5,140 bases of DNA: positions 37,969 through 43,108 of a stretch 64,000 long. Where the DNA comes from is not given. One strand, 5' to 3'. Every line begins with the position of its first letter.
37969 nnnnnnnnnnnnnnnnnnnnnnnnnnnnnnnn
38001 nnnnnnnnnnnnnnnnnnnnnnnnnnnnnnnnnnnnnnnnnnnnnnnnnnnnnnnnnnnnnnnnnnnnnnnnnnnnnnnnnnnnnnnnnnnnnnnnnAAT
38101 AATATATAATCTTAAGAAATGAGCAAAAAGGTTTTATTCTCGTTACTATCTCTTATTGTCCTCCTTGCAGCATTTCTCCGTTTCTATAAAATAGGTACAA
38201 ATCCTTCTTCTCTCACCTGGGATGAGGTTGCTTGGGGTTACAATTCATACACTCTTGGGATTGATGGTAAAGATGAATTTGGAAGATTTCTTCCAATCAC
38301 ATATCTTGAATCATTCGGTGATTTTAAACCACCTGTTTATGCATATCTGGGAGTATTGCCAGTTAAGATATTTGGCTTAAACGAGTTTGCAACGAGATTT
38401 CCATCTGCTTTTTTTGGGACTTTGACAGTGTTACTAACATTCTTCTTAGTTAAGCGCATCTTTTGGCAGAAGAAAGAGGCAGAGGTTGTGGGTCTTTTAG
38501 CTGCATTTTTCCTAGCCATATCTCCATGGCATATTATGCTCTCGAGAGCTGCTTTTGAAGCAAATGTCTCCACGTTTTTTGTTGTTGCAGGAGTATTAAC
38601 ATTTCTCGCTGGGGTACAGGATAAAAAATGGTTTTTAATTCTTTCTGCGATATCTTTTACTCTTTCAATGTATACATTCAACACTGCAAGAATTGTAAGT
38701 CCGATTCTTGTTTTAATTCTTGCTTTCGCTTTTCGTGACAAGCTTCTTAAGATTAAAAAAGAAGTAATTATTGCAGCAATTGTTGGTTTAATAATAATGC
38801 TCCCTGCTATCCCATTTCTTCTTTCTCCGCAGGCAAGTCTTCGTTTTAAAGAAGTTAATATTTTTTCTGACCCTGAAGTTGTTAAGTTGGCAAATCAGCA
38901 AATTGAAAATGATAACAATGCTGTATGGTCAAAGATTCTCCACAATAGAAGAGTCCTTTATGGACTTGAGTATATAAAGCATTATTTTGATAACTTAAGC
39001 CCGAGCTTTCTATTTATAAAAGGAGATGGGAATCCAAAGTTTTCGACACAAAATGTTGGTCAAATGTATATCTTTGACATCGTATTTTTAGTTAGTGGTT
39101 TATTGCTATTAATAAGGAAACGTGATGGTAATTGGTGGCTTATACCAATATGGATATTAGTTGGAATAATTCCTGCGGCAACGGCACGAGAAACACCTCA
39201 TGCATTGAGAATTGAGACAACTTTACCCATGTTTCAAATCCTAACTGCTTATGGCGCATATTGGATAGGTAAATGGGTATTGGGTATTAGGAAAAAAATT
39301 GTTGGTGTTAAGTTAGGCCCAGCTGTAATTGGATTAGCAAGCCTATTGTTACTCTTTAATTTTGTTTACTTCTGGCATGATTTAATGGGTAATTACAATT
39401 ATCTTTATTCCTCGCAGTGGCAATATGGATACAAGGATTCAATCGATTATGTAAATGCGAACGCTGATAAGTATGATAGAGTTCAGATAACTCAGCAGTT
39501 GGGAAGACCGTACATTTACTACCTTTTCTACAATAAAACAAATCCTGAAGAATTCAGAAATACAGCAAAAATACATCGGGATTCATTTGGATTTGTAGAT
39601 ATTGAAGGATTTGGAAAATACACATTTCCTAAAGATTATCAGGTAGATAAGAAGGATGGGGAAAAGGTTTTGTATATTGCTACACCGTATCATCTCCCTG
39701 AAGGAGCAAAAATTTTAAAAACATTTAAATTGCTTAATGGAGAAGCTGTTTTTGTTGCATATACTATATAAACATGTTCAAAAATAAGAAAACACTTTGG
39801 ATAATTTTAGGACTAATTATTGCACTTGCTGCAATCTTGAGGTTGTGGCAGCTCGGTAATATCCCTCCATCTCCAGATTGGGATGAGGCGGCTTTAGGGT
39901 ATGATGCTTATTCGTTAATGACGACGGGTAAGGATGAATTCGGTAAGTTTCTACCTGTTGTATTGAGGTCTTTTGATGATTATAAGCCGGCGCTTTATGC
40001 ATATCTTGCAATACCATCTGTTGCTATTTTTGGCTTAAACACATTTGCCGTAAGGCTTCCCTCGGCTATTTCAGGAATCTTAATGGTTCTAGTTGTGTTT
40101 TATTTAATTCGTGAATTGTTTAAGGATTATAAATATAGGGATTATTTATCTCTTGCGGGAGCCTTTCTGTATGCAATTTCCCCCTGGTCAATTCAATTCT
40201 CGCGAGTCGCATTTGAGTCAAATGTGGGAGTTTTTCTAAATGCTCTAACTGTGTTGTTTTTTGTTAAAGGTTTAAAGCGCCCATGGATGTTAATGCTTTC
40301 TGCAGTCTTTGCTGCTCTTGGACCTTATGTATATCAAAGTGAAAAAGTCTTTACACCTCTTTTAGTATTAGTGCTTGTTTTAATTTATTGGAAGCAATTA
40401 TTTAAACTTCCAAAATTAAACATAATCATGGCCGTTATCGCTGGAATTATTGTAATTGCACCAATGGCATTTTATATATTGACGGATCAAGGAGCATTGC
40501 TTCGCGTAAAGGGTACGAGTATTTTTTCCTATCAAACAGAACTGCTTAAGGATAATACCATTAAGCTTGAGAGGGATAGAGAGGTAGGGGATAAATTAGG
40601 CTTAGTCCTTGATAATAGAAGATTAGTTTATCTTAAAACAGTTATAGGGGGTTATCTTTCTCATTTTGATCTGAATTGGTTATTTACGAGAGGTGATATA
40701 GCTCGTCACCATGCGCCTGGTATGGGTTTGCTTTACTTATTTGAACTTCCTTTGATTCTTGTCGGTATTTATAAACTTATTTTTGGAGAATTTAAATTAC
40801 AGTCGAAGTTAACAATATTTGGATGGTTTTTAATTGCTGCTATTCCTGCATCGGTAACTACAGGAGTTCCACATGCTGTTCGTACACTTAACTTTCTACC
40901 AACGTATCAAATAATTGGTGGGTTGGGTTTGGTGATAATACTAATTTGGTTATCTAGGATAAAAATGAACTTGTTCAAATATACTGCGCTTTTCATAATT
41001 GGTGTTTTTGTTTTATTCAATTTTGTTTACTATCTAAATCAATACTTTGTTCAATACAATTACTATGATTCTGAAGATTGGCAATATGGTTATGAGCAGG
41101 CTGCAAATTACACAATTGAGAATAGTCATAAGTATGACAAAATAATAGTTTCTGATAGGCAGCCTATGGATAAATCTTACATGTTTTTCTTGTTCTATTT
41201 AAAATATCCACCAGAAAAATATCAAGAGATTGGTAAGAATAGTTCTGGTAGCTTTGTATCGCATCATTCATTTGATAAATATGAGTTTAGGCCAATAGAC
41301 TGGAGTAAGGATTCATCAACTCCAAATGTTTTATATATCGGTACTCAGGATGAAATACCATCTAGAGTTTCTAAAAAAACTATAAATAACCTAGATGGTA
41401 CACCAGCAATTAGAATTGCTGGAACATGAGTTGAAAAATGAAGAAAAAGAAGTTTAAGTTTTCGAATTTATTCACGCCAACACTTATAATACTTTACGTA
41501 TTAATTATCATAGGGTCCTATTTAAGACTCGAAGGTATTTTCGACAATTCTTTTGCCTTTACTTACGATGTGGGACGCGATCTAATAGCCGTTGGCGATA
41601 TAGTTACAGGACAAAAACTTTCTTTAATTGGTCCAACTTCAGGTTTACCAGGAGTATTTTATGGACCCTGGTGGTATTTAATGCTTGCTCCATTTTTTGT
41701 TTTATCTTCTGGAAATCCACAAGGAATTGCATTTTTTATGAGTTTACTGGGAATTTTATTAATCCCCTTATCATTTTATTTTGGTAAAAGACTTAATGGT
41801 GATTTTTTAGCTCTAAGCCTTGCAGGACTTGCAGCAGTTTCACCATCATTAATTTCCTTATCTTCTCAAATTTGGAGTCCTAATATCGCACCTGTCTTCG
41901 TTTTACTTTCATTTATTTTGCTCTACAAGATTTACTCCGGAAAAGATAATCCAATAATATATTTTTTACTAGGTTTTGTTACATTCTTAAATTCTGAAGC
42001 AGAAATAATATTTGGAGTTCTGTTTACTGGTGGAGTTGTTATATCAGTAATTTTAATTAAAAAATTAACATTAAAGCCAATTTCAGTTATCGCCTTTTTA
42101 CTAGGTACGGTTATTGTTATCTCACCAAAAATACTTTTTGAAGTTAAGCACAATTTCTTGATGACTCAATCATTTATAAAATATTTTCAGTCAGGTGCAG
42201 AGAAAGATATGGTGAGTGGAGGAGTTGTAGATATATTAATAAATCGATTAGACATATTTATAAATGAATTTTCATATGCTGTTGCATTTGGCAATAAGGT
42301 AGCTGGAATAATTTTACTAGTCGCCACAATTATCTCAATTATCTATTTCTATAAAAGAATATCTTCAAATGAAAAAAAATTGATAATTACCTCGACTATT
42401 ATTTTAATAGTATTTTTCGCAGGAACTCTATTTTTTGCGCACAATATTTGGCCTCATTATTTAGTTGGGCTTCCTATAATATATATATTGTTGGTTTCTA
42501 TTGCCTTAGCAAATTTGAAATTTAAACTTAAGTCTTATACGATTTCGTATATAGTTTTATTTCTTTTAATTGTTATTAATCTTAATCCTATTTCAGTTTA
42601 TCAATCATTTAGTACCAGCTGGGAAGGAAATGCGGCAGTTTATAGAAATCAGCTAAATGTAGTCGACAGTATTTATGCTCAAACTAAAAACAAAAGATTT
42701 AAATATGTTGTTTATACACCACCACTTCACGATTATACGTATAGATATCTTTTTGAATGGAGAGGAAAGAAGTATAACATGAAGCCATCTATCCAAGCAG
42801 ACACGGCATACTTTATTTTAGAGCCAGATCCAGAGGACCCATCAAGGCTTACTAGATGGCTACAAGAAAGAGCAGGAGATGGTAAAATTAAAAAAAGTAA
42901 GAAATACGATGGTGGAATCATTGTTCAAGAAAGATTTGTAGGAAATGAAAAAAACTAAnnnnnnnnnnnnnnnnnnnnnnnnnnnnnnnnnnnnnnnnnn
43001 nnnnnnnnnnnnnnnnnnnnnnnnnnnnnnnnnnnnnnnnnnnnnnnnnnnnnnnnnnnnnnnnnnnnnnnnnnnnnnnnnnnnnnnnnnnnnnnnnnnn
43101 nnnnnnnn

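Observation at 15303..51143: Family of four ~510-560-aa YfhO-related membrane proteins with a distinctive N-terminal H-D-(G/D)...H...R...P-(R/V)-(W/V)...N-x-G-(Y/F)-G-x-P motif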

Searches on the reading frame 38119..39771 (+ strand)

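Call 7: search_protein_families(library=pfam, proteins=[window:38119-39771:+], max_evalue=0.1)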
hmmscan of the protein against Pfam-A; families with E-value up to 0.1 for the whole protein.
window:38119-39771:+ (550 aa): 3 families
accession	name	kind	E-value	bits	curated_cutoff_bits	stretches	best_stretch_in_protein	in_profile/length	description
PF13231.12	PMT_2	-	8.3e-13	49.3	26.1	1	70-231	2-158/160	Dolichyl-phosphate-mannose-protein mannosyltransferase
PF02366.24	PMT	-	1.4e-11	44.9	22.7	1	12-235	2-232/245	Dolichyl-phosphate-mannose-protein mannosyltransferase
PF03779.20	SPW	-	0.03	15.2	31.5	1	92-165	27-92/93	SPW repeat domain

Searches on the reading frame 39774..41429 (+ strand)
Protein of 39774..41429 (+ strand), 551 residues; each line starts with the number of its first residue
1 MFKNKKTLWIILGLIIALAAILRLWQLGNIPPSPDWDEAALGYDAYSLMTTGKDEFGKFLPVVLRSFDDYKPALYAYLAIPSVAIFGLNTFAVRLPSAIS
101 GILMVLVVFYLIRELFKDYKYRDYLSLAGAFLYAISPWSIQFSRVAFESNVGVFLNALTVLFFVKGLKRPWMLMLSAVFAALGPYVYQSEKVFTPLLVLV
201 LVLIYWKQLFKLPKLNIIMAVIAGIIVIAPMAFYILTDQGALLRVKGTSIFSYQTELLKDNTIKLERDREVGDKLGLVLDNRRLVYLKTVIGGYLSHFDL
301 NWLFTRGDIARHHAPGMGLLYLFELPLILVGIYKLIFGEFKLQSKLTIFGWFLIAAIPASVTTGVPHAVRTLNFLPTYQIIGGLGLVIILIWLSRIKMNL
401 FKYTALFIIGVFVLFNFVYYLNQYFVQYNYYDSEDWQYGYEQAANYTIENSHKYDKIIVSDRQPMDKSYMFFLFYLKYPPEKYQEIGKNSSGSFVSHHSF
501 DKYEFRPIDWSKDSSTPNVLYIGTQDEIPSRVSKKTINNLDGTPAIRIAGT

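Call 7: search_protein_families(library=pfam, proteins=[window:39774-41429:+], max_evalue=0.1)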
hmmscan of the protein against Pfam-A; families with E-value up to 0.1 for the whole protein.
window:39774-41429:+ (551 aa): 2 families
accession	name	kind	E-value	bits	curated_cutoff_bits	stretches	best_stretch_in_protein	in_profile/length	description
PF13231.12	PMT_2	-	3e-11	44.2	26.1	1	71-228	2-155/160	Dolichyl-phosphate-mannose-protein mannosyltransferase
PF03779.20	SPW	-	0.059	14.3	31.5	1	76-151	10-82/93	SPW repeat domain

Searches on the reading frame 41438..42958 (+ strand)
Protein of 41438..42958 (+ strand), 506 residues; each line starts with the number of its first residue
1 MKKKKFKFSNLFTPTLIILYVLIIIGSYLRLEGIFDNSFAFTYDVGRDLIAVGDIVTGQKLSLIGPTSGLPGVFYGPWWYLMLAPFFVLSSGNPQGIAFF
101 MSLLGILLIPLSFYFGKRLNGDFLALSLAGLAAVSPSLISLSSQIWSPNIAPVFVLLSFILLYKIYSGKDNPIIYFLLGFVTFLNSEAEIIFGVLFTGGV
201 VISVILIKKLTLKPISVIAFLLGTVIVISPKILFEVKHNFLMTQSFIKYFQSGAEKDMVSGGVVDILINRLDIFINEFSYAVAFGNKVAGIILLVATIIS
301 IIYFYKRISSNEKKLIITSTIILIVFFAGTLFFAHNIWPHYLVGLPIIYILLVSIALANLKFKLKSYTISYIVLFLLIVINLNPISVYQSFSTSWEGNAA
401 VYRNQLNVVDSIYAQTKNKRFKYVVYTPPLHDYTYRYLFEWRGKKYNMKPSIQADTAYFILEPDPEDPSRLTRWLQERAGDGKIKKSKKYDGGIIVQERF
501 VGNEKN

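Call 7: search_protein_families(library=pfam, proteins=[window:41438-42958:+], max_evalue=0.1)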
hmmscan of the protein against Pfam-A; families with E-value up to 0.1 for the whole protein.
window:41438-42958:+ (506 aa): 0 families

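Call 60: search_protein_families(library=pfam, proteins=[window:41438-42958:+], max_evalue=10)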
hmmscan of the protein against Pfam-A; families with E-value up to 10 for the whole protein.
window:41438-42958:+ (506 aa): 1 family
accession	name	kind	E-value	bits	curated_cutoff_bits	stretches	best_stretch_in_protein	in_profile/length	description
PF05767.17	Pox_A14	-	7.2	7.3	27.7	1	271-334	4-66/93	Poxvirus virion envelope protein A14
